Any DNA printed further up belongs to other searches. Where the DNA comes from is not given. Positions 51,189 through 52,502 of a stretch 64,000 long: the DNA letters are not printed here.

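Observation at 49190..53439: Four tandem paralogs of a Tat-exported, Cys-rich NMT1-like binding protein with no cognate transporter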

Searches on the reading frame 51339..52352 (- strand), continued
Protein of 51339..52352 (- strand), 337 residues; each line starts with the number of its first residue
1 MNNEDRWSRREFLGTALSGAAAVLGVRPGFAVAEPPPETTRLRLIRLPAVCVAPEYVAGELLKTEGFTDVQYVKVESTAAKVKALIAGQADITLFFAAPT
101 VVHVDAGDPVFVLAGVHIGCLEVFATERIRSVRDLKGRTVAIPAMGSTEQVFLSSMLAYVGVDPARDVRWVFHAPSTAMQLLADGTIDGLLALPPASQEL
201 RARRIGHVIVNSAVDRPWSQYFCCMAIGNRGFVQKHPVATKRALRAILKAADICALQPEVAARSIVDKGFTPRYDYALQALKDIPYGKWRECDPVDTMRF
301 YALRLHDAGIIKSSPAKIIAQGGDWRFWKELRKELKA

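Call 11: find_encoding_contigs(protein=P0040, flank=10000, max_places=3)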
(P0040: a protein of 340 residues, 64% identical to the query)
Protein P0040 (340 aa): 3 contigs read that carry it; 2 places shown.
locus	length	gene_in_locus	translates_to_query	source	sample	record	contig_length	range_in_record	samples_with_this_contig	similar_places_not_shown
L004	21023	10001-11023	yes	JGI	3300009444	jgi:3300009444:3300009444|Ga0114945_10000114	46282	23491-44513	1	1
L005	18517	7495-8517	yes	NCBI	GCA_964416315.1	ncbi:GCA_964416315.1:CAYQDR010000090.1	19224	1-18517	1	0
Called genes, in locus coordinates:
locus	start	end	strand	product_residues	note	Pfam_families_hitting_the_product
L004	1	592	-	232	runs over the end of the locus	PF07302:AroM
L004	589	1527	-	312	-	PF06675:DUF1177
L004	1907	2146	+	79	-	PF09957:VapB_antitoxin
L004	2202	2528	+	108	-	PF01850:PIN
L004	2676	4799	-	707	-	PF20245:DUF6600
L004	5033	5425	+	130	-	PF01042:Ribonuc_L-PSP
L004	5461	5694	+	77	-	-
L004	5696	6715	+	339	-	PF00296:Bac_luciferase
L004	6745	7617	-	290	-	-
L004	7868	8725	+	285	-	PF23678:YqhI, PF01738:DLH, PF08840:BAAT_C (faint)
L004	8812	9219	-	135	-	PF01850:PIN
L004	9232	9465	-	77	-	PF22513:FitA-like_RHH (faint)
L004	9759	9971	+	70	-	PF04392:ABC_sub_bind (faint)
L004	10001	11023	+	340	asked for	PF13379:NMT1_2, PF09084:NMT1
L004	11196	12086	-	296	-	PF03446:NAD_binding_2 (weak), PF09130:DUF1932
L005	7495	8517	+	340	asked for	PF13379:NMT1_2, PF09084:NMT1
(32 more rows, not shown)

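Call 17: search_protein_families(library=ncbifam, proteins=[window:51339-52352:-], max_evalue=0.01)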
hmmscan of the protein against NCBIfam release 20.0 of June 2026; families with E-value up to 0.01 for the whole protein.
window:51339-52352:- (337 aa): 5 families
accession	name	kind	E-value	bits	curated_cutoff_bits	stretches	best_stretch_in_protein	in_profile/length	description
TIGR01728.1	SsuA_fam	subfamily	2.6e-25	89.2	163.5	1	64-268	25-230/290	aliphatic sulfonate ABC transporter substrate-binding protein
NF040735.1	SBP_SaoX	equivalog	5.9e-12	45.3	300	1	73-268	34-231/330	ABC transporter substrate-binding subunit SaoX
NF008553.0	PRK11480.1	equivalog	4.2e-10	39.3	490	1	67-259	50-240/320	taurine ABC transporter substrate-binding protein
TIGR01729.1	taurine_ABC_bnd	equivalog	2.2e-09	37.2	304.25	1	66-250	25-209/300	taurine ABC transporter substrate-binding protein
TIGR02122.1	TRAP_TAXI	subfamily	1.6e-05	23.9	84.35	1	128-191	132-195/320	TAXI family TRAP transporter solute-binding subunit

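Call 30: search_dna_similar(query=window:51339-52352:-, collection=plasmids, mode=protein, max_evalue=1e-40, max_rows=25)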
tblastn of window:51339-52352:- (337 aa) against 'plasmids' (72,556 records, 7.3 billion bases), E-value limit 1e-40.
Records with a match: 5; places in all: 17; records where one place covers at least 80% of the query: 5.
Best place of each record, by identity: <60% 5.
By first word of the organism name: Sinorhizobium 3; Microvirga 2.
By predicted mobility (MOB-suite, as given by PLSDB): conjugative 3; non-mobilizable 2.
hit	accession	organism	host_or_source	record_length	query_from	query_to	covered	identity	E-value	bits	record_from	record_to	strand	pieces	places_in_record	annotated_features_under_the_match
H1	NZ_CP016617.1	Microvirga ossetica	Vicia alpestris,cell culture,nodules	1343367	7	337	98%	56.6%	1e-129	415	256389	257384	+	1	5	none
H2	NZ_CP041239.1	Sinorhizobium mexicanum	Acaciella angustissima,cell culture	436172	6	337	99%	56.2%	3e-126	405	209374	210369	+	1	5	ABC transporter substrate-binding protein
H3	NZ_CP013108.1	Sinorhizobium americanum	Vachellia farnesiana,cell culture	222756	6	337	99%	55.6%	1e-118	383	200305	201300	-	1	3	ABC transporter substrate-binding protein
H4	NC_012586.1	Sinorhizobium fredii NGR234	-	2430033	8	337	98%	54.8%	1e-121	392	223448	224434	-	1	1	record has no annotation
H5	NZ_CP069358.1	Microvirga sp. VF16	Vachellia farnesiana,Cell culture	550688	8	336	98%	48.6%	4e-95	315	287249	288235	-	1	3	ABC transporter substrate-binding protein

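Call 31: get_annotated_region(hit=H2, flank=9000)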
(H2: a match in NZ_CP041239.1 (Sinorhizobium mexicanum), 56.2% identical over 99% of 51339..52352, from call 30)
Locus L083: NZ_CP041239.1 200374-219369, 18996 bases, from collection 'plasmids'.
description: Sinorhizobium mexicanum strain ITTG R7 plasmid pEmeITTGR7a, complete sequence
organism: Sinorhizobium mexicanum (NCBI taxid 375549)
taxonomy: Bacteria; Pseudomonadota; Alphaproteobacteria; Hyphomicrobiales; Rhizobiaceae; Sinorhizobium; Sinorhizobium mexicanum
host: -; source: Acaciella angustissima,cell culture; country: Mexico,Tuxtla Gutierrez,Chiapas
typing (MOB-suite, as given by PLSDB): conjugative; relaxase MOBQ; mating-pair formation MPF_T
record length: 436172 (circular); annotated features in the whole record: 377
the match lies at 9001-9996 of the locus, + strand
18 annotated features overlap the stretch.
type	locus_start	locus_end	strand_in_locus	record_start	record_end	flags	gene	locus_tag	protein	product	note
CDS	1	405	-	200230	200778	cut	-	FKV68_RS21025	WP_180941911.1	hypothetical protein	-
CDS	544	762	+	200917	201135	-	-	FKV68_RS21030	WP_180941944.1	helix-turn-helix domain-containing protein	-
CDS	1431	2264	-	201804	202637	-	-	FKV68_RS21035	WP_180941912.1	oxidoreductase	-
CDS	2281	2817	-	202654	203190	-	-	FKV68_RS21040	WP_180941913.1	nuclear transport factor 2 family protein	-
CDS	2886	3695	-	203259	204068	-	-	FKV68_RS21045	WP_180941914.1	SDR family oxidoreductase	-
CDS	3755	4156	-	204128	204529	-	-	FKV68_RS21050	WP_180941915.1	heme-binding protein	-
CDS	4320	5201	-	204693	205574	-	-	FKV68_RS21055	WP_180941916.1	AraC family transcriptional regulator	-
CDS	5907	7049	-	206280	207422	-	-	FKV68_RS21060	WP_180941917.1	MBL fold metallo-hydrolase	-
CDS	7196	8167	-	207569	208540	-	-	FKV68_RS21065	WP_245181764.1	ABC transporter substrate-binding protein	-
CDS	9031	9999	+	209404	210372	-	-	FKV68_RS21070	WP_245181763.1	ABC transporter substrate-binding protein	-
CDS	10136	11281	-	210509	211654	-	-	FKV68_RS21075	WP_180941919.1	response regulator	GO:0000160 - phosphorelay signal transduction system [Evidence IEA]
CDS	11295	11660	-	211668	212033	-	-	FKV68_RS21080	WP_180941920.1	response regulator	GO:0000160 - phosphorelay signal transduction system [Evidence IEA]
CDS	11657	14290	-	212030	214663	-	-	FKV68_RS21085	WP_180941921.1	GAF domain-containing protein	-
CDS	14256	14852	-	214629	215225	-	-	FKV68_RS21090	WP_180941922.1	SCO family protein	-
CDS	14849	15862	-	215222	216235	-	-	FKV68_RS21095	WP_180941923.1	ABC transporter substrate-binding protein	-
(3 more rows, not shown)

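Call 36: predict_structure(alignment_id=A2)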
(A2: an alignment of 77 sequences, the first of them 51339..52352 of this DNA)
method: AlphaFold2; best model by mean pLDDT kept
length: 337 residues; sequences in the alignment: 77
mean_pLDDT: 90.3   pTM: 0.85
mean pLDDT of the five models: 90.3, 89.7, 89.5, 89.2, 89.0
residues with pLDDT >= 90: 291; 70-90: 11; 50-70: 4; < 50: 31
segments of 3 or more residues with pLDDT < 50: 1-31
pLDDT, mean of each block of 10 residues (from residue 1): 36 37 39 74 94 95 97 92 96 97 98 97 97 98 95 98 98 96 98 95 98 96 98 97 98 98 94 95 95 97 98 97 95 85
secondary structure, 60 per line:
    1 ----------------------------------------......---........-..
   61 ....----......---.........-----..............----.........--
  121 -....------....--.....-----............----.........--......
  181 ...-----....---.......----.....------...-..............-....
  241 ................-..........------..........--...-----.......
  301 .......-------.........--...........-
elements in order: E41-46 H50-57 H59-64 E69-74 H78-86 E92-96 H97-105 E110-118 E122-125 H132-135 E138-142 H148-159 H164-167 E168-172 H175-183 E189-192 H196-202 E207-211 E222-229 H230-235 H237-256 H258-267 H274-283 H294-307 H315-322 H326-336
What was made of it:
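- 51339..52352 (-): NMT1-like Tat/Cys protein, second gene (337 aa). This copy gives the numbering used in the report. AF2 model with pLDDT 90.3 (call 36).
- On NMT1 / NMT1_2 binding-protein fold (Pfam PF09084, PF13379): AF2 pLDDT is 90.3 (call 36).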
